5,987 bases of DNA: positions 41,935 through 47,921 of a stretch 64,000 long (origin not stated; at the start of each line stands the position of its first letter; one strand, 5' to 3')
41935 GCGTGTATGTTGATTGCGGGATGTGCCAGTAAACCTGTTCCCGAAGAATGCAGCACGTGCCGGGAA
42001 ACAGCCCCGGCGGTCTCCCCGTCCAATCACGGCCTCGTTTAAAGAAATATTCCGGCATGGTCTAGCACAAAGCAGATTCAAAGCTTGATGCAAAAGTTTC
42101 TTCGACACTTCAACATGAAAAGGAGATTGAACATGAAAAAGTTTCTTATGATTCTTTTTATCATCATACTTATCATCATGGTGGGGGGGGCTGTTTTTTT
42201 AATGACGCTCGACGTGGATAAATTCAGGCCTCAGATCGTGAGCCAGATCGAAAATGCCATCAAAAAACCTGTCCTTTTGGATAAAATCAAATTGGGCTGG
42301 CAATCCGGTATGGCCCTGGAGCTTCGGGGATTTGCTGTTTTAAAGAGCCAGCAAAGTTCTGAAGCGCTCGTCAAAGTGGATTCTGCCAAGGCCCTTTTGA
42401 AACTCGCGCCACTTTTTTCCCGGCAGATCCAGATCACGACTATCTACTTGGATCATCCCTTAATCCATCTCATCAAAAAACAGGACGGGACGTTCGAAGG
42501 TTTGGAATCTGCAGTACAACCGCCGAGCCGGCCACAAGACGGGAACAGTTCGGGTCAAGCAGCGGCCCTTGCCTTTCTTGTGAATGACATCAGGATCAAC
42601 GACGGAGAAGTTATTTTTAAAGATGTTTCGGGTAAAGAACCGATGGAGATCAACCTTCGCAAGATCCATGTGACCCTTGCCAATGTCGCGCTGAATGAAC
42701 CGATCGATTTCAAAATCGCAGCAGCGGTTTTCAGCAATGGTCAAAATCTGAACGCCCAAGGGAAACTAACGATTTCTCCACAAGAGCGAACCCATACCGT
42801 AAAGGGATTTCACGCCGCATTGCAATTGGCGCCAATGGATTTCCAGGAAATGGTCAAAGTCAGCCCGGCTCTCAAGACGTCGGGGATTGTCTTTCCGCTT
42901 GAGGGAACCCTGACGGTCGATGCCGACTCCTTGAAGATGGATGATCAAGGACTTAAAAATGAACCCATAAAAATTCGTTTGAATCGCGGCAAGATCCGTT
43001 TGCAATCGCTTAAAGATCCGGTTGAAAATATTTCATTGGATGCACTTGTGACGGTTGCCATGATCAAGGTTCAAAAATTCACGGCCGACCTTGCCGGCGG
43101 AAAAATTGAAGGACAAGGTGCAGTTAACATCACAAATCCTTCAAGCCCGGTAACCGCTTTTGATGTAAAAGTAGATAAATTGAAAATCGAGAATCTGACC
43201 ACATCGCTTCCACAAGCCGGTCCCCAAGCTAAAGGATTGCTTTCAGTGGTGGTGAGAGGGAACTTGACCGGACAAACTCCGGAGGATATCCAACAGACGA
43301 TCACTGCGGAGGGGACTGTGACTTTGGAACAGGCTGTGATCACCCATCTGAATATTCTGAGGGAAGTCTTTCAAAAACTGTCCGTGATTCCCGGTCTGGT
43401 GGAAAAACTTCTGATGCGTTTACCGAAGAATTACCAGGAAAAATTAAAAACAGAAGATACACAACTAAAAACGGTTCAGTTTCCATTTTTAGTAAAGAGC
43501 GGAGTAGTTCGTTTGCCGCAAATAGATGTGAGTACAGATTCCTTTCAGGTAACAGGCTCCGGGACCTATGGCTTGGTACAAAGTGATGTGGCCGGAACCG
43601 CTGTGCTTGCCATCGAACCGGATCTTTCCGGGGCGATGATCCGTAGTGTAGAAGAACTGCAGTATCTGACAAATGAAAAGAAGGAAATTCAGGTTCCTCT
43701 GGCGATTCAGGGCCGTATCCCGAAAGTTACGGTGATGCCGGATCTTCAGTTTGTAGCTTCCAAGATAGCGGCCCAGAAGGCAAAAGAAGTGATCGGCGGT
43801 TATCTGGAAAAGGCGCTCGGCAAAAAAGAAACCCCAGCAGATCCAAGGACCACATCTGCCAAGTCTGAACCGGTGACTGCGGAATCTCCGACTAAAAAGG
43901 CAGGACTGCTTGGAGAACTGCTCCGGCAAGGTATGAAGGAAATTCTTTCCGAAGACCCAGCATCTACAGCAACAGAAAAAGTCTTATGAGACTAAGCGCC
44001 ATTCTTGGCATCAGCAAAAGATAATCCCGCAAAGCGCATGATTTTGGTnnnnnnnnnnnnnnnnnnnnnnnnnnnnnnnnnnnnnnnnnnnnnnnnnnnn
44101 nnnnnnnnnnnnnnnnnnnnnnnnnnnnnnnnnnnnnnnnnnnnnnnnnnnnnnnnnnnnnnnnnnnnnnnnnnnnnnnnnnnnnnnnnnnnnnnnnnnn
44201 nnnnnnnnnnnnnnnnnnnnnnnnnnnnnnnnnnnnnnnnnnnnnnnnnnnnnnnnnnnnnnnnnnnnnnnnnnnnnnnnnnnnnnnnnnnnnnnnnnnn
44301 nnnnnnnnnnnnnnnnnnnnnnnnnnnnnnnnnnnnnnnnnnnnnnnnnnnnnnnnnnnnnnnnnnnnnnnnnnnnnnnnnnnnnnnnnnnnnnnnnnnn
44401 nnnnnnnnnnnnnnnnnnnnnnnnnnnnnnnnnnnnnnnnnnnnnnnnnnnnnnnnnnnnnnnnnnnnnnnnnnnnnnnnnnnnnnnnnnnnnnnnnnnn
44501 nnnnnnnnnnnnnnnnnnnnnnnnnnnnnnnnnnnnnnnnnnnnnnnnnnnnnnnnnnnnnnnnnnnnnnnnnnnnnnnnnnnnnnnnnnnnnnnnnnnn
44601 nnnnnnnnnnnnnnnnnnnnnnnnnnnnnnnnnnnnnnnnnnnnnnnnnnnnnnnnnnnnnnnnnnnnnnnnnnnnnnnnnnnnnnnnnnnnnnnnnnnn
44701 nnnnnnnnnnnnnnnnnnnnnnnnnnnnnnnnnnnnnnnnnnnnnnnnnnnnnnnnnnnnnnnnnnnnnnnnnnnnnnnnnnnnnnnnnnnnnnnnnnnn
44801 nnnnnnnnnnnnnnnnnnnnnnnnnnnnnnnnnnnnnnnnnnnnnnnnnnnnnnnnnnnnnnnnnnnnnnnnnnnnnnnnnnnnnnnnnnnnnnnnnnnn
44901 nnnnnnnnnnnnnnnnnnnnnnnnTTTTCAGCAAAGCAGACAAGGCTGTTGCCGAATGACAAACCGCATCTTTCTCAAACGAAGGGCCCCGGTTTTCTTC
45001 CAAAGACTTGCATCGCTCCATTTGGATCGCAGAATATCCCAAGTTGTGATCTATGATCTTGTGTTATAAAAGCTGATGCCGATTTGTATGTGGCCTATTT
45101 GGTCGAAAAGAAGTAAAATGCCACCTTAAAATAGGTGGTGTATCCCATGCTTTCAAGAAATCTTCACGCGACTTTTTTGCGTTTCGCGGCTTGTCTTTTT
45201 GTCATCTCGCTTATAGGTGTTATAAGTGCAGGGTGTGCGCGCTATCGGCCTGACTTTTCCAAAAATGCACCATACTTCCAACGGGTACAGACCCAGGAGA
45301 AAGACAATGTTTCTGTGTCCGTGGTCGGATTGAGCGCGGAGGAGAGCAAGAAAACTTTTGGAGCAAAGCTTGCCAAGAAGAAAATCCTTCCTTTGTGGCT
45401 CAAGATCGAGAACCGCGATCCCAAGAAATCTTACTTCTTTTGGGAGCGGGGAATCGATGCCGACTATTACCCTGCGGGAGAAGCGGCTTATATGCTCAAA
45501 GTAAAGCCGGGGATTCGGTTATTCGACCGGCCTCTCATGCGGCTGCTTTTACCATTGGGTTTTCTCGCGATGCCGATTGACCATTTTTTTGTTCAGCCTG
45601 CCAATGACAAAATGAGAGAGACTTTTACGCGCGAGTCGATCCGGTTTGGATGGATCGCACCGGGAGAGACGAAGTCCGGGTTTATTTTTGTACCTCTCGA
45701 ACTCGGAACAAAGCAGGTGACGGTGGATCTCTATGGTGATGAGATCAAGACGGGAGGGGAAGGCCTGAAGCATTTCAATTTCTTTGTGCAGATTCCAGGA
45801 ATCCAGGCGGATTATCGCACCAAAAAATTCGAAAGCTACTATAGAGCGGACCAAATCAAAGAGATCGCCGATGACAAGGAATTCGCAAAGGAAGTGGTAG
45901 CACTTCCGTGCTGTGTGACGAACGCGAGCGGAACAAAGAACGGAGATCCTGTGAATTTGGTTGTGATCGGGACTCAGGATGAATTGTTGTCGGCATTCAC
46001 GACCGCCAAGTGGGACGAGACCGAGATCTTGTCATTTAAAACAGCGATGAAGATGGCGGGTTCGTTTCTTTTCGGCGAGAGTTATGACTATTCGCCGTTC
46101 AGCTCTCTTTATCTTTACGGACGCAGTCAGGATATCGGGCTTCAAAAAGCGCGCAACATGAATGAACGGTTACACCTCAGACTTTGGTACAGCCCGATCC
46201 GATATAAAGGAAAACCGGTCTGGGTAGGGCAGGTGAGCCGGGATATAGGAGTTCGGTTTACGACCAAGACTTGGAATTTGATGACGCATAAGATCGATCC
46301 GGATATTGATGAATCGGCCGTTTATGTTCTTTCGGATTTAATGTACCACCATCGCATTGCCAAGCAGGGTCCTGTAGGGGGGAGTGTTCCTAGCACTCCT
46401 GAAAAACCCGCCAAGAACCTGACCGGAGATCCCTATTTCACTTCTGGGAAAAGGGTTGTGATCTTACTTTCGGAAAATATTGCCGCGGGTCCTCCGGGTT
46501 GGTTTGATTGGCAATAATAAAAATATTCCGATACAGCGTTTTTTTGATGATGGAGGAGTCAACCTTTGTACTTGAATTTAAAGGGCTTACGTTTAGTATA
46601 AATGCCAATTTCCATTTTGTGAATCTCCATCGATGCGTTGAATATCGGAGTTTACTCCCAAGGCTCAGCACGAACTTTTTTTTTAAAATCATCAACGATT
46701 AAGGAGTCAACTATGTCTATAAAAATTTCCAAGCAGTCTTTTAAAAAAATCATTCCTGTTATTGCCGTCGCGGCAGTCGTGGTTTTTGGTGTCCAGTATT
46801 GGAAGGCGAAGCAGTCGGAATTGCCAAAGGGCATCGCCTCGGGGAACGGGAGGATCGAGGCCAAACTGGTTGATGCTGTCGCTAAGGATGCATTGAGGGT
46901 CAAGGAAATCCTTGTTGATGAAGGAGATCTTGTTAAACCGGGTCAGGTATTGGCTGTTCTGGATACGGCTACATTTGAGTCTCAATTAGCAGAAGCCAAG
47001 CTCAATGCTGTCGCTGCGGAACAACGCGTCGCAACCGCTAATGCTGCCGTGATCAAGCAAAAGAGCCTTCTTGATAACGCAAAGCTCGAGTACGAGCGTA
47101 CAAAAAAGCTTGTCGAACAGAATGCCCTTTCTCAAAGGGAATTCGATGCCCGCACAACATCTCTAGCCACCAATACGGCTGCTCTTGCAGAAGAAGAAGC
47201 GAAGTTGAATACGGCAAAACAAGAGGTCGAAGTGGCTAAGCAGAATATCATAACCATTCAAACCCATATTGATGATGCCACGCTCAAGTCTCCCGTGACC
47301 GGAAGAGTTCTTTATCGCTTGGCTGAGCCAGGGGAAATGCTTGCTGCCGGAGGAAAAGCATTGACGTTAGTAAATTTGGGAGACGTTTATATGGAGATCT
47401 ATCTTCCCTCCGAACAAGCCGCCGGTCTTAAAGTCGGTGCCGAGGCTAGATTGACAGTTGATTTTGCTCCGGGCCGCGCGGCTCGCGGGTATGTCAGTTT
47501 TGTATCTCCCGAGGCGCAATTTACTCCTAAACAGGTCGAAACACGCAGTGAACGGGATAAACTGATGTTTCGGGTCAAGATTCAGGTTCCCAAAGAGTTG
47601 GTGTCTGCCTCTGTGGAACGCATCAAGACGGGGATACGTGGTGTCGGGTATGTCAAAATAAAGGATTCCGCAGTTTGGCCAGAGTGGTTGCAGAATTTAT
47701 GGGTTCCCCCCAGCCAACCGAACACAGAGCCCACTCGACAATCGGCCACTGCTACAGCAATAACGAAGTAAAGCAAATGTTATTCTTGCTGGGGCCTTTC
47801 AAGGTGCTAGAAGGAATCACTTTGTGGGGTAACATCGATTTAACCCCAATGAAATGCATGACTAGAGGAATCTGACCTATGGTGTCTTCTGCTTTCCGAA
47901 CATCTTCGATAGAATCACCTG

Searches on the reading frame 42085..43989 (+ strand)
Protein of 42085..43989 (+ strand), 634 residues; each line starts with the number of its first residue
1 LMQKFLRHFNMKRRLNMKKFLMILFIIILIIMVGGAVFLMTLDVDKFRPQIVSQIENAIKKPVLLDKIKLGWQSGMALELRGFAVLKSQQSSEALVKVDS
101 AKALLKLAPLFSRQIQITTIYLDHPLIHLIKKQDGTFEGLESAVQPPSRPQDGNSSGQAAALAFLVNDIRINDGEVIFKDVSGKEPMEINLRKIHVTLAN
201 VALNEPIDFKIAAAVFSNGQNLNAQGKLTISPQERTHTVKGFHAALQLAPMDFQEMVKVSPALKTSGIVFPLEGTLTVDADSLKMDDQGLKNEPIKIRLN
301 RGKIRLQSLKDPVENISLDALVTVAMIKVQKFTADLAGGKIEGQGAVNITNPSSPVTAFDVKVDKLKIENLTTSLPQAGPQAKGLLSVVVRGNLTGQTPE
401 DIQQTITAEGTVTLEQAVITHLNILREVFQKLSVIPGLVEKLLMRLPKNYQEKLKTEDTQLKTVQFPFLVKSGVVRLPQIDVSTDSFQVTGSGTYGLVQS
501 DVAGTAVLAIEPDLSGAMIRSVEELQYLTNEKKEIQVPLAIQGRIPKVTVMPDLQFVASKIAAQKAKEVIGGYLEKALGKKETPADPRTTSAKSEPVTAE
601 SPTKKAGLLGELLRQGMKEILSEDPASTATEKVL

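Call 51: search_protein_families(library=pfam, proteins=[window:42085-43989:+], max_evalue=0.001)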
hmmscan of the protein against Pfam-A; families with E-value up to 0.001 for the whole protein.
window:42085-43989:+ (634 aa): 3 families
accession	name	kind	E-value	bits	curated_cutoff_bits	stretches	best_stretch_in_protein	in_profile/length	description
PF05170.20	AsmA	-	5.9e-22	78.7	29.8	2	17-319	1-299/607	AsmA family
PF05359.17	DUF748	-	2.4e-19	69.4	50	1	7-238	6-220/1037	Domain of Unknown Function (DUF748)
PF13116.12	YhdP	-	1.7e-16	59.8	46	1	13-196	5-171/1224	YhdP protein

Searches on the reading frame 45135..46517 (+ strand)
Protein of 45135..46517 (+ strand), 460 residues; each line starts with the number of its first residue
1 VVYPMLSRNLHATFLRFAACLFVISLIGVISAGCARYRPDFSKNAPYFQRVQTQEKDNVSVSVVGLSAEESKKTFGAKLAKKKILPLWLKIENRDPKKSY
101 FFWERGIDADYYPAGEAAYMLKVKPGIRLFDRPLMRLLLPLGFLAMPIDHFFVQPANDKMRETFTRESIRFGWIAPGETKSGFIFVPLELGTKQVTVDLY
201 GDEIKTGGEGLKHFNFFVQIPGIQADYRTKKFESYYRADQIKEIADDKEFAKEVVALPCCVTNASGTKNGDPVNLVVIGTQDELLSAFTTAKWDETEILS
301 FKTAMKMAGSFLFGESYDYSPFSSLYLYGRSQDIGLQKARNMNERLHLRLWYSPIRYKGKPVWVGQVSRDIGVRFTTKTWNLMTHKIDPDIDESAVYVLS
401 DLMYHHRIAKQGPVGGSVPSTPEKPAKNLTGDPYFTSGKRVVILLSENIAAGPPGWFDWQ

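Call 52: search_protein_families(library=pfam, proteins=[window:45135-46517:+], max_evalue=0.001)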
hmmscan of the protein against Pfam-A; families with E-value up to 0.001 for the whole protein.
window:45135-46517:+ (460 aa): 1 family
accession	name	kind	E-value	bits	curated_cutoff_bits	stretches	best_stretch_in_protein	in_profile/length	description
PF14067.11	LssY_C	-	1.2e-47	162.4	25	1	262-439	8-187/188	LssY C-terminus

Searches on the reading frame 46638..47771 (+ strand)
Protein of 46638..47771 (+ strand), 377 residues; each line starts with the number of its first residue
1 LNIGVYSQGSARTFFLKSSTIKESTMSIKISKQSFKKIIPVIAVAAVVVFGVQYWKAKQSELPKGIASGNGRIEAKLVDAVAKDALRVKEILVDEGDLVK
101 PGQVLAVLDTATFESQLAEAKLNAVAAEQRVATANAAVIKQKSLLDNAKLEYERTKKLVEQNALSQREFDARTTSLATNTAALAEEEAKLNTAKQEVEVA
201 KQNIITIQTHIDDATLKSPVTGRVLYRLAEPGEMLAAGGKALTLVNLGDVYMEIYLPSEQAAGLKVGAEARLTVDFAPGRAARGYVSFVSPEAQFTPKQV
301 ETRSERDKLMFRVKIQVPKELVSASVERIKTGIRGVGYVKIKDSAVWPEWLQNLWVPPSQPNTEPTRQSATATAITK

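Call 52: search_protein_families(library=pfam, proteins=[window:46638-47771:+], max_evalue=0.001)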
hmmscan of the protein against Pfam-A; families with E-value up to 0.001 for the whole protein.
window:46638-47771:+ (377 aa): 3 families
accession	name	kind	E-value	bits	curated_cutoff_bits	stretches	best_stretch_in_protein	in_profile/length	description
PF13437.12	HlyD_3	-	1.1e-14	55.5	22.2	1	215-318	1-96/106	HlyD family secretion protein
PF16576.10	HlyD_D23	-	6.3e-13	48.9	30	1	87-304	29-199/214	Barrel-sandwich domain of CusB or HlyD membrane-fusion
PF13533.13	Biotin_lipoyl_2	-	2.1e-05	24.6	29.8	1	87-109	10-32/32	Biotin-lipoyl like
